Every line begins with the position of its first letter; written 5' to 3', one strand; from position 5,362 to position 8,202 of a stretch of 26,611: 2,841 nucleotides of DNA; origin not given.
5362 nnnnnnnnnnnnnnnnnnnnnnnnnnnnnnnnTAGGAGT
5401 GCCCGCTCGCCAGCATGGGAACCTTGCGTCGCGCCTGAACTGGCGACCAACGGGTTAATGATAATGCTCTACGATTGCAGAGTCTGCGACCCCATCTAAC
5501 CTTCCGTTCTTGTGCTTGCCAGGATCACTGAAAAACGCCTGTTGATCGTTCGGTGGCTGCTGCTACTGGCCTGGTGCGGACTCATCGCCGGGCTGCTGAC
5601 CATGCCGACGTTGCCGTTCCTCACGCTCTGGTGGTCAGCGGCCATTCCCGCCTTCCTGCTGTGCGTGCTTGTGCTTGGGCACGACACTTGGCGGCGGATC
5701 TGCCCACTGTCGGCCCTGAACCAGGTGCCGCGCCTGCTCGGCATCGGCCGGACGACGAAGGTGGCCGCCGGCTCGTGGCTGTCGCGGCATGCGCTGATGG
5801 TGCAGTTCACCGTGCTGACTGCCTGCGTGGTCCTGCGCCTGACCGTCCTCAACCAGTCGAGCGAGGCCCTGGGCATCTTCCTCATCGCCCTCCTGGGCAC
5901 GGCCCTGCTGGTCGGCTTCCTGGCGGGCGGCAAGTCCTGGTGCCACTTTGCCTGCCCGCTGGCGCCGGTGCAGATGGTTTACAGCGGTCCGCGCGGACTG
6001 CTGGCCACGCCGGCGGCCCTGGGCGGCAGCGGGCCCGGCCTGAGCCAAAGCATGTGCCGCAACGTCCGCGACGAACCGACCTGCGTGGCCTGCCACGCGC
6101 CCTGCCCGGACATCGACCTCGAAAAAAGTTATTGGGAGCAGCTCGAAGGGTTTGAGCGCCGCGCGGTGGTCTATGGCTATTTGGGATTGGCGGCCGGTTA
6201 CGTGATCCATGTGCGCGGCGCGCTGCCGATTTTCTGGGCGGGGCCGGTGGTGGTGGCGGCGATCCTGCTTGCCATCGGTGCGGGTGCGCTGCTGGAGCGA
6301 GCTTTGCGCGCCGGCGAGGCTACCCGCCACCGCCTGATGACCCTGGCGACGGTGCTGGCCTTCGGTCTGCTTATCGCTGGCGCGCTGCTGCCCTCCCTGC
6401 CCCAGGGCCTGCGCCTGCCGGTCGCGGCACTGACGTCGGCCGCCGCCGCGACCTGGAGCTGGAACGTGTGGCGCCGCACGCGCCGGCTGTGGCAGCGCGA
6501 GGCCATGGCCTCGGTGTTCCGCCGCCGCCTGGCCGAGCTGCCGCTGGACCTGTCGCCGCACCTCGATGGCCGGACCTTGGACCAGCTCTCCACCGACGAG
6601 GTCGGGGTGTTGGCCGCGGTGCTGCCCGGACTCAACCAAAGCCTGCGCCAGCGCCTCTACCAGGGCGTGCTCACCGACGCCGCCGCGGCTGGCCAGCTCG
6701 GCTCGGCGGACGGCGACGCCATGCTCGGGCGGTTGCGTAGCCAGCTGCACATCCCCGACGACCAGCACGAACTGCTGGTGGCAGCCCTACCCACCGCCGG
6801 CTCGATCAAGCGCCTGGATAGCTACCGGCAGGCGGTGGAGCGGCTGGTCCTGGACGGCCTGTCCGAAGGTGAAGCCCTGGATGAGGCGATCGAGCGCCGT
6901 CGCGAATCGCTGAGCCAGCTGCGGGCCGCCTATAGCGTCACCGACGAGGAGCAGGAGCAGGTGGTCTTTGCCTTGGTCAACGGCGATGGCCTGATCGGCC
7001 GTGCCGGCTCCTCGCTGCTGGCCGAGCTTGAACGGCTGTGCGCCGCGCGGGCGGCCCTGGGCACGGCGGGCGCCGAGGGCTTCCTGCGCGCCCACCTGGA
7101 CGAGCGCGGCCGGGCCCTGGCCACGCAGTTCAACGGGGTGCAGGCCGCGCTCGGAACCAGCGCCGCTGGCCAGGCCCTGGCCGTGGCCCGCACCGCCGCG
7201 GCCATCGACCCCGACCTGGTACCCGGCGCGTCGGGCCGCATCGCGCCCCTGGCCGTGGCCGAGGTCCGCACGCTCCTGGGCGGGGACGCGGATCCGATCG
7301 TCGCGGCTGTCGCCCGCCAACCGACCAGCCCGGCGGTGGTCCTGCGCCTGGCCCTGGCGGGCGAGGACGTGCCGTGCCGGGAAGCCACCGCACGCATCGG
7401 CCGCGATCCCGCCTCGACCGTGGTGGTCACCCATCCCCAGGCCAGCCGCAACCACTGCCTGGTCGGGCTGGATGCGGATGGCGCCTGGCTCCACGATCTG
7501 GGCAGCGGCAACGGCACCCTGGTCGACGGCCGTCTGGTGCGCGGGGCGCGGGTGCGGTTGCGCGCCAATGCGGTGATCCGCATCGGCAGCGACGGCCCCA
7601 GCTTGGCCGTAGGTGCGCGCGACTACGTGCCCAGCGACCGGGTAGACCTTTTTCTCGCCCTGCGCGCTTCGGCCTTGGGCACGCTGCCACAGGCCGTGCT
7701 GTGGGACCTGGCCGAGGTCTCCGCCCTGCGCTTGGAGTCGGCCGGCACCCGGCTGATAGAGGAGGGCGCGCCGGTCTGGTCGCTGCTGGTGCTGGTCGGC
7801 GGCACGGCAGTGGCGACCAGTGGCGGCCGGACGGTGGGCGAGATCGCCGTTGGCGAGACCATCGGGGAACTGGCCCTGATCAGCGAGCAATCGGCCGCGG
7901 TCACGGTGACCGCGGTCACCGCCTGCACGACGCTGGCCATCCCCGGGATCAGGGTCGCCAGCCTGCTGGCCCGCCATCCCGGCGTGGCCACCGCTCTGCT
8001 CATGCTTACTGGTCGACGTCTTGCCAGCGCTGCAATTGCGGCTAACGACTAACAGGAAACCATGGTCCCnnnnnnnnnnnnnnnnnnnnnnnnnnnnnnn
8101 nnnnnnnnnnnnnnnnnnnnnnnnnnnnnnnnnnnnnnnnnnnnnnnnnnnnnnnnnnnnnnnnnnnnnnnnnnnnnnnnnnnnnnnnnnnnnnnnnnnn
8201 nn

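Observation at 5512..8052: Unusual fusion: polyferredoxin-type membrane FeS domain + FHA + cyclic-nucleotide-binding domain in one 846-aa protein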

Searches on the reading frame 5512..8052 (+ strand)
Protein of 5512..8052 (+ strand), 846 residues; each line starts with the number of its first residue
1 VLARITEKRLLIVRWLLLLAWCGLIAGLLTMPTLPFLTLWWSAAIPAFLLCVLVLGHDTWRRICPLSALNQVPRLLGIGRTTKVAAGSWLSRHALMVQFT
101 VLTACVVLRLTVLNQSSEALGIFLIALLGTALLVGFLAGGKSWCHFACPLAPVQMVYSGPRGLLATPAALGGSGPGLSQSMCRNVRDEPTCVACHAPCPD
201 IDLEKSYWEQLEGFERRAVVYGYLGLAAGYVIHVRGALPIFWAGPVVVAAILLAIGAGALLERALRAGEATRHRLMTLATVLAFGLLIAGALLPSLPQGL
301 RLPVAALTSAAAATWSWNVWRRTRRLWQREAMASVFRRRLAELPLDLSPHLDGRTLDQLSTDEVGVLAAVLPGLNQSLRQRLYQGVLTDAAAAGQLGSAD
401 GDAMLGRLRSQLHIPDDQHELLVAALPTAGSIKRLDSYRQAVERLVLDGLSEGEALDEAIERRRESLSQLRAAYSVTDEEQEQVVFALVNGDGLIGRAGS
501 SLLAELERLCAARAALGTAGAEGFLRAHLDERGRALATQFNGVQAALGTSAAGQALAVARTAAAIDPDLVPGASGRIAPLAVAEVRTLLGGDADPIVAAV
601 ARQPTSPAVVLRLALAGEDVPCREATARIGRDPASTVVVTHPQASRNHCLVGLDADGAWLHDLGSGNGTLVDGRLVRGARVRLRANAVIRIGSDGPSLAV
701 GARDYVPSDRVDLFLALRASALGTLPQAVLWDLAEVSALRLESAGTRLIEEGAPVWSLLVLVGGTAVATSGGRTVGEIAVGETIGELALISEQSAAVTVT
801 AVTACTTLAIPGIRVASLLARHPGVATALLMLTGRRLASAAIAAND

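Call 3: search_protein_families(library=pfam, proteins=[window:5512-8052:+], max_evalue=0.1)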
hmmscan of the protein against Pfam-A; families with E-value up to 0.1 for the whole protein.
window:5512-8052:+ (846 aa): 5 families
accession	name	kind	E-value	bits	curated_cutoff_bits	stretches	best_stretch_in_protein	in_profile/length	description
PF00498.31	FHA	-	4.1e-15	56.4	20.7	1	628-692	2-67/67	FHA domain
PF16697.10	Yop-YscD_cpl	-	1.2e-09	38.7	33.2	1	616-693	8-85/94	Inner membrane component of T3SS, cytoplasmic domain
PF00027.35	cNMP_binding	-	3.7e-09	36.9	27.5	1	744-822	6-89/89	Cyclic nucleotide-binding domain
PF03735.19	ENT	-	0.0015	18.9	28.5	1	377-437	6-66/71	ENT domain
PF12801.12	Fer4_5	-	0.0092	16.4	22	1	121-157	2-37/48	4Fe-4S binding domain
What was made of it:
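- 7741..7977 (+): Cyclic-nucleotide-binding-fold domain, aa 744-822. The phosphate-binding cassette at 7864-7914 has Gly-Glu but Ala795 in place of the Arg. Pfam E 3.7e-9 (call 3).
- On FHA domain (PF00498): 56.4 bits against 20.7, E 4e-15, aa 628-692 (call 3)
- On Cyclic-nucleotide-binding domain (PF00027): 36.9 bits against 27.5 (call 3).
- Checked: Pfam gives FHA at aa 628-692 (E 4e-15, 56.4 bits, cutoff 20.7) and cNMP_binding at aa 744-822 (E 3.7e-9, 36.9 bits, cutoff 27.5) (call 3).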

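Call 4: search_protein_families(library=ncbifam, proteins=[window:5512-8052:+], max_evalue=0.1)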
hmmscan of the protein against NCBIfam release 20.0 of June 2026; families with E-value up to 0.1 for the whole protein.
window:5512-8052:+ (846 aa): 7 families
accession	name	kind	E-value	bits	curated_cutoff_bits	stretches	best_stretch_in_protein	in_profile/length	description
NF049868.1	FhaB_Rv0019c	equivalog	1e-11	45.1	125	1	605-693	66-153/158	FHA domain-containing protein FhaB/FipA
TIGR03896.1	cyc_nuc_ocin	subfamily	1.5e-06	27.9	161.05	1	743-827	167-256/317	bacteriocin-type transport-associated protein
NF041163.2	encap_f2b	equivalog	3e-05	23.4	400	1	727-829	85-193/450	family 2B encapsulin nanocompartment shell protein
NF058543.1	ActPatMycb56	equivalog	0.00024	20.1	460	1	732-839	14-124/317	acetyltransferase Pat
NF033760.1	gliding_GltG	equivalog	0.0078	14.8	650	1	628-683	27-83/650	adventurous gliding motility protein GltG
NF041660.2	oxygluDhInhib_OdhI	equivalog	0.038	13.9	200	1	609-676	40-107/130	oxoglutarate dehydrogenase inhibitor Odhl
NF007707.0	PRK10402.1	subfamily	0.099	12.2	180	0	778-819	77-118/226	transcriptional regulator YeiL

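Call 7: find_homologous_proteins(query=window:5512-8049:+, max_evalue=0.00001)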
Query window:5512-8049:+ (846 aa): 32 proteins with E <= 0.00001 among 8000 candidates.
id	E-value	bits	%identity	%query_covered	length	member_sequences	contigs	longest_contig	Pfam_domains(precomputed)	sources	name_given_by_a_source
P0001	0.0e+0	1803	99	100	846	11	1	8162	PF00498.32,PF16697.11,PF00027.36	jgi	-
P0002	0.0e+0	1280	72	99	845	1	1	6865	PF00498.32,PF16697.11,PF00027.36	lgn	-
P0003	0.0e+0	1206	68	100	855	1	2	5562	PF00498.32,PF16697.11,PF00027.36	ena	-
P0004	0.0e+0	1182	68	99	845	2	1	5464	PF00498.32,PF16697.11,PF00027.36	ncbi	-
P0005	0.0e+0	1177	67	100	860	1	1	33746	PF00498.32,PF16697.11,PF00027.36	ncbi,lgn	-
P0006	0.0e+0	1025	60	99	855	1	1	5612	PF00498.32,PF16697.11,PF00027.36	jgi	jgi:FHA domain/Cyclic nucleotide-binding domain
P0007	8.7e-293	992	60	97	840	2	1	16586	PF00498.32,PF03735.20,PF16697.11,PF00027.36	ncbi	-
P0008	1.3e-281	955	57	99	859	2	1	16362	PF00498.32,PF16697.11,PF00027.36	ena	-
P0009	5.8e-223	761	53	99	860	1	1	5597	PF00498.32,PF16697.11,PF00027.36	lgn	-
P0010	8.6e-139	482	36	100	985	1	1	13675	PF00498.32,PF16697.11,PF00027.36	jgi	jgi:CRP-like cAMP-binding protein/polyferredoxin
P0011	5.1e-112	394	41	62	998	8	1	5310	PF00498.32,PF16697.11,PF00027.36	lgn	-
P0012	2.0e-93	332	27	99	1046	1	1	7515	PF00498.32,PF16697.11,PF00027.36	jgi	jgi:hypothetical protein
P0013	5.7e-89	317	29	66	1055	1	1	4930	PF00498.32,PF16697.11,PF00027.36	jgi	jgi:pSer/pThr/pTyr-binding forkhead associated (FHA) protein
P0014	1.7e-84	303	27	99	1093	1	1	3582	PF00498.32,PF16697.11,PF00027.36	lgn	-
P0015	1.1e-82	297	30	67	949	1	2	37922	PF00027.36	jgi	jgi:hypothetical protein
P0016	6.5e-75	271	27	91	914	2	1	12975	PF00027.36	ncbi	-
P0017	1.2e-74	270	27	94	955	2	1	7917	PF00027.36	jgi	jgi:hypothetical protein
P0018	7.2e-71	258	26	98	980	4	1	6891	PF00027.36,PF13646.13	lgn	-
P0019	2.8e-69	252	30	67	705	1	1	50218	PF12801.13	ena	-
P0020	1.6e-68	250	30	58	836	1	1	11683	PF12801.13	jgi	jgi:hypothetical protein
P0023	1.5e-66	243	33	50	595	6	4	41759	-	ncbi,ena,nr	ncbi:MAG: hypothetical protein QNJ37_19725 [Crocosphaera sp.]|nr:hypothetical protein [Crocosphaera 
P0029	1.6e-60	223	33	44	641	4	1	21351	PF26309.1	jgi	jgi:hypothetical protein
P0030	1.8e-51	193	43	25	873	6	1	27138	PF00027.36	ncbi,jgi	jgi:hypothetical protein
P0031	2.5e-50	190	32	55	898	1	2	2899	PF12801.13,PF00027.36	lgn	-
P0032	2.5e-47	180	30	95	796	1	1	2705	PF00027.36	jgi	jgi:hypothetical protein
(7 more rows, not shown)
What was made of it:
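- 5512..8052 (+): Gene for the 846-aa membrane Fe-S / helical / FHA / CNB-like protein (GTG start). Colinear relatives of 53-72% identity (call 7).
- Checked: Relatives of 53-72% identity cover 97-100% of it with the same domains (call 7).
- Full-length colinear relatives of 53-72% identity (call 7).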

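Call 9: find_encoding_contigs(protein=P0005, flank=10000, max_places=3)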
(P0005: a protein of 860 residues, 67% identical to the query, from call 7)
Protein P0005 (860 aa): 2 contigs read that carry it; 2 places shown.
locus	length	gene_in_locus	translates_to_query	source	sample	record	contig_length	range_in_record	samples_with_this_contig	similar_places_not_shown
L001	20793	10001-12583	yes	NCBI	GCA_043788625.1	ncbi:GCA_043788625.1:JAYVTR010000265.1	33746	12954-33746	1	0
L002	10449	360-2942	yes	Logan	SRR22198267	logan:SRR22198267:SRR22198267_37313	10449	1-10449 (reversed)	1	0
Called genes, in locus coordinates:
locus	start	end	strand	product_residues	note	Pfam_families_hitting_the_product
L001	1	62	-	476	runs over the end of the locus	PF00392:GntR, PF12897:Asp_aminotransf (faint), PF00155:Aminotran_1_2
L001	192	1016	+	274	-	PF02311:AraC_binding, PF00165:HTH_AraC (weak), PF12833:HTH_18, PF00165:HTH_AraC (weak)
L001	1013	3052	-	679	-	PF22745:Nlig-Ia (faint), PF01653:DNA_ligase_aden, PF03120:OB_DNA_ligase, PF12826:HHH_2 (faint), PF14520:HHH_5 (faint), PF00533:BRCT, PF12738:PTCB-BRCT (weak)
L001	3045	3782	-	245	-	PF00149:Metallophos (weak), PF12850:Metallophos_2 (faint)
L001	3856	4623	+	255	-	PF06293:Kdo (weak)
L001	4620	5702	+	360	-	-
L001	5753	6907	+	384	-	-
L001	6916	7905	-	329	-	PF13462:Thioredoxin_4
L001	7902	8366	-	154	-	PF00300:His_Phos_1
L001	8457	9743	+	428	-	PF00764:Arginosuc_synth, PF20979:Arginosuc_syn_C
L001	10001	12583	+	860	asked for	PF00498:FHA, PF16697:Yop-YscD_cpl (weak), PF00027:cNMP_binding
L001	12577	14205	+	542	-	PF16697:Yop-YscD_cpl, PF00498:FHA, PF00970:FAD_binding_6, PF00175:NAD_binding_1, PF00111:Fer2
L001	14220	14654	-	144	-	PF02661:Fic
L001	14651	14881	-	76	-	PF04014:MazE_antitoxin (faint)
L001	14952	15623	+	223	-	PF00440:TetR_N, PF16925:TetR_C_13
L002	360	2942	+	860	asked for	PF00498:FHA, PF16697:Yop-YscD_cpl (weak), PF00027:cNMP_binding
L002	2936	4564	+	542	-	PF16697:Yop-YscD_cpl, PF00498:FHA, PF00970:FAD_binding_6, PF00175:NAD_binding_1, PF00111:Fer2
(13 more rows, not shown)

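Call 11: find_encoding_contigs(protein=P0010, flank=8000, max_places=2)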
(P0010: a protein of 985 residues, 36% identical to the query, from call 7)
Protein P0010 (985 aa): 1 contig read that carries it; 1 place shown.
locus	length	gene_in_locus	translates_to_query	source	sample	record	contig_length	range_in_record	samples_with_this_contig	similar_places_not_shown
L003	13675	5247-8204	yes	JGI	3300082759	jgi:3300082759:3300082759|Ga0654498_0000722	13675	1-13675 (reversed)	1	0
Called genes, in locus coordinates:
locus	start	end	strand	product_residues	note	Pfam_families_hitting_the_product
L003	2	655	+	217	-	?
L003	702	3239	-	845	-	PF03993:DUF349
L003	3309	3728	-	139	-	-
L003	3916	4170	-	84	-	PF00404:Dockerin_1 (faint), PF13499:EF-hand_7 (faint), PF13405:EF-hand_6 (faint), PF00036:EF-hand_1 (faint), PF13833:EF-hand_8 (faint), PF13202:EF-hand_5 (weak)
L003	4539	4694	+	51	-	-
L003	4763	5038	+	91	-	-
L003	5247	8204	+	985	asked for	PF16697:Yop-YscD_cpl (weak), PF00498:FHA, PF00027:cNMP_binding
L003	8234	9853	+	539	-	PF00498:FHA, PF16697:Yop-YscD_cpl, PF00970:FAD_binding_6, PF00175:NAD_binding_1, PF00111:Fer2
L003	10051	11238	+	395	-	PF03629:SASA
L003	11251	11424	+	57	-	-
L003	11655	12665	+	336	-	PF00657:Lipase_GDSL (weak), PF13472:Lipase_GDSL_2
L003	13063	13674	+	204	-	?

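Call 12: find_encoding_contigs(protein=P0015, flank=8000, max_places=2)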
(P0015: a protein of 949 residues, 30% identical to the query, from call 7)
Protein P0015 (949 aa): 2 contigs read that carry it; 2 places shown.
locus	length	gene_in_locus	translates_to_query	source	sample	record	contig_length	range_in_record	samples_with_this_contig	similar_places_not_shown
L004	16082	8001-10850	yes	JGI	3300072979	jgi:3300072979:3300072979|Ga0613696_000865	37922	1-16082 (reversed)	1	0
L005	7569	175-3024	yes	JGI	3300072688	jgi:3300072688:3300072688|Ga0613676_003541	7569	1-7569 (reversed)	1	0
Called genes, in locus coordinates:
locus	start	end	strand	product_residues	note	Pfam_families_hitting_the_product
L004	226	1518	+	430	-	PF02463:SMC_N (faint), PF13304:AAA_21, PF13476:AAA_23 (weak)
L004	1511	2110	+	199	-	PF13707:RloB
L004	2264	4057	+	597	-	PF13748:ABC_membrane_3 (weak), PF00664:ABC_membrane, PF00005:ABC_tran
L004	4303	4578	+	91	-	PF16277:DUF4926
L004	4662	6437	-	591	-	PF00515:TPR_1, PF07719:TPR_2 (weak), PF00515:TPR_1 (weak), PF13371:TPR_9 (weak), PF13414:TPR_11 (weak), PF14559:TPR_19 (weak), PF00515:TPR_1, PF13432:TPR_16, +29 more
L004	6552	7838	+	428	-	-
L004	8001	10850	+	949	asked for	PF00027:cNMP_binding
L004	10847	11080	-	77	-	PF07862:Nif11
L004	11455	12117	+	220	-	PF00132:Hexapep (faint)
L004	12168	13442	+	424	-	PF00535:Glycos_transf_2, PF10111:Glyco_tranf_2_2, PF13641:Glyco_tranf_2_3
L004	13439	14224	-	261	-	PF00535:Glycos_transf_2, PF10111:Glyco_tranf_2_2, PF13641:Glyco_tranf_2_3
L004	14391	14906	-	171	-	-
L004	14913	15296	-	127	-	-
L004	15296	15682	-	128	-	PF01609:DDE_Tnp_1, PF13612:DDE_Tnp_1_3 (weak), PF13586:DDE_Tnp_1_2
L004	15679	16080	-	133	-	PF13340:DUF4096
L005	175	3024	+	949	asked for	PF00027:cNMP_binding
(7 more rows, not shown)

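Call 13: find_encoding_contigs(protein=P0023, flank=8000, max_places=2)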
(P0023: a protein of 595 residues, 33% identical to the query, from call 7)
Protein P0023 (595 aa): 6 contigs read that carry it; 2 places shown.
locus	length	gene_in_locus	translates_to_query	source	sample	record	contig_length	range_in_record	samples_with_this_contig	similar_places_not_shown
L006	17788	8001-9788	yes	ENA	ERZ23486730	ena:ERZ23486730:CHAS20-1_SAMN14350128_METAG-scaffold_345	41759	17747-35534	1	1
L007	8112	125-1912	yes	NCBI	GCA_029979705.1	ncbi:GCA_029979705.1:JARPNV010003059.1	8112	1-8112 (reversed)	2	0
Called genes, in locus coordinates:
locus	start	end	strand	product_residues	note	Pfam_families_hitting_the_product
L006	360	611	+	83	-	PF04221:RelB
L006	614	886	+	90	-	PF05016:ParE_toxin, PF15738:YafQ_toxin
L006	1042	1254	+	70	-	PF21748:UPF0150, PF15919:HicB_lk_antitox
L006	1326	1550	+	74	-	PF04255:DUF433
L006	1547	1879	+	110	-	PF18480:DUF5615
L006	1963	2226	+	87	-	PF04221:RelB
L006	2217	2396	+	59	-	PF15738:YafQ_toxin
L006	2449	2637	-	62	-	-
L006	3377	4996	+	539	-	PF00515:TPR_1, PF13414:TPR_11, PF13424:TPR_12, PF13431:TPR_17, PF13432:TPR_16, PF14559:TPR_19, PF00515:TPR_1, PF07719:TPR_2, +70 more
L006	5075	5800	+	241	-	-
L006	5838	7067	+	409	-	-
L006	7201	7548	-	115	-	PF02452:PemK_toxin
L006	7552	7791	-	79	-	-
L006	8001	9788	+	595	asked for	-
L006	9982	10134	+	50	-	-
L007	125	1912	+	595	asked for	-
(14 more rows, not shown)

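Call 21: find_related_loci(query=window:5512-8049:+, collection=genome_contigs, flank=10000)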
Query window:5512-8049:+ (846 aa) in genome_contigs; peptide patterns used: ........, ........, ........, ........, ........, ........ (x = any residue, [..] = any of these).
97 stretches matched a pattern; 1 encode a relative of the query (tblastn E <= 1e-3); 1 distinct loci.
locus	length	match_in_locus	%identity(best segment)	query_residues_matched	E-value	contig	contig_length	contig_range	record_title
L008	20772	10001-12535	67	1-846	0e+0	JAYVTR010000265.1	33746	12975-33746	MAG: Planctomycetota bacterium isolate GL74_UP_concoct_31_sub GL74_UP_concoct_31_sub_264, whole genome shotgun sequence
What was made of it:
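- The FHA-FNR-Fer2 gene directly follows the membrane gene in a 67% relative (Planctomycetota MAG; calls 9, 21) and in a 36% relative (call 11), with unrelated flanks.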

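Call 26: predict_structure(alignment_id=A2)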
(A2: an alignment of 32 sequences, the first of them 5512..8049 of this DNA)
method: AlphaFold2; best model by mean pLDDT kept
length: 846 residues; sequences in the alignment: 32
mean_pLDDT: 82.1   pTM: 0.49
mean pLDDT of the five models: 82.1, 82.0, 79.9, 78.5, 77.4
residues with pLDDT >= 90: 324; 70-90: 394; 50-70: 97; < 50: 31
segments of 3 or more residues with pLDDT < 50: 163-178, 192-197, 427-432
pLDDT, mean of each block of 10 residues (from residue 1): 69 88 90 78 74 69 81 78 71 88 92 88 92 83 79 75 47 42 56 45 72 89 95 89 94 96 92 92 85 66 81 84 81 75 74 76 72 68 76 58 76 77 54 63 81 78 74 70 76 81 95 92 94 93 87 90 94 93 94 93 80 88 88 92 94 90 93 94 92 91 84 92 89 93 93 95 92 86 92 92 92 90 83 79 58
secondary structure, 60 per line:
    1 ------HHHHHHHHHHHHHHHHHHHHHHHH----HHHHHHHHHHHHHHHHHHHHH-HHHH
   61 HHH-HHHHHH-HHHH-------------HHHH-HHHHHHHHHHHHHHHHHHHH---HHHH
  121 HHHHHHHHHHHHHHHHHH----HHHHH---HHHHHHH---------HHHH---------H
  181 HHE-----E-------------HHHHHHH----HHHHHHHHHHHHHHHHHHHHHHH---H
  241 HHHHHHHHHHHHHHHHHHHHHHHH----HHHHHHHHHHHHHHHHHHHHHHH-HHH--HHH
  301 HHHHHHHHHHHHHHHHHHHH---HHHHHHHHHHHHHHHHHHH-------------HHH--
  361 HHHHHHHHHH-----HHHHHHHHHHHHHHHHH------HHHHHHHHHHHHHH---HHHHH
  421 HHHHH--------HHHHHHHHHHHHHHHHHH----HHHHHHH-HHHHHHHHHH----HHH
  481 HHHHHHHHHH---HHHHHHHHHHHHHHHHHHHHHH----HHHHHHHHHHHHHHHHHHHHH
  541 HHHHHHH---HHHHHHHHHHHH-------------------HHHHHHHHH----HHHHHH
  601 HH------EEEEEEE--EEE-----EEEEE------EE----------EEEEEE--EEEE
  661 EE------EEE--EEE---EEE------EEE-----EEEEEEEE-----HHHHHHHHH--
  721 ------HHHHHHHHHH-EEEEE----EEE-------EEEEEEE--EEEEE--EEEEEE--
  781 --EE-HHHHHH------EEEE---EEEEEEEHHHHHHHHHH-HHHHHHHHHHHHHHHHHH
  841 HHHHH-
elements in order (helices of 4 or more, strands of 3 or more residues): H7-30 H35-55 H57-63 H65-70 H72-75 H89-92 H94-113 H117-138 H143-147 H151-157 H167-170 H203-209 H214-236 H240-264 H269-291 H298-320 H324-342 H361-370 H376-392 H399-412 H416-425 H434-451 H456-462 H464-473 H478-490 H494-515 H520-547 H551-562 H582-590 H595-602 E609-615 E618-620 E626-630 E649-654 E657-662 E669-671 E674-676 E680-682 E689-691 E697-704 H710-718 H727-736 E738-742 E747-749 E757-763 E766-770 E773-778 H786-791 E798-801 E805-811 H812-821 H823-845
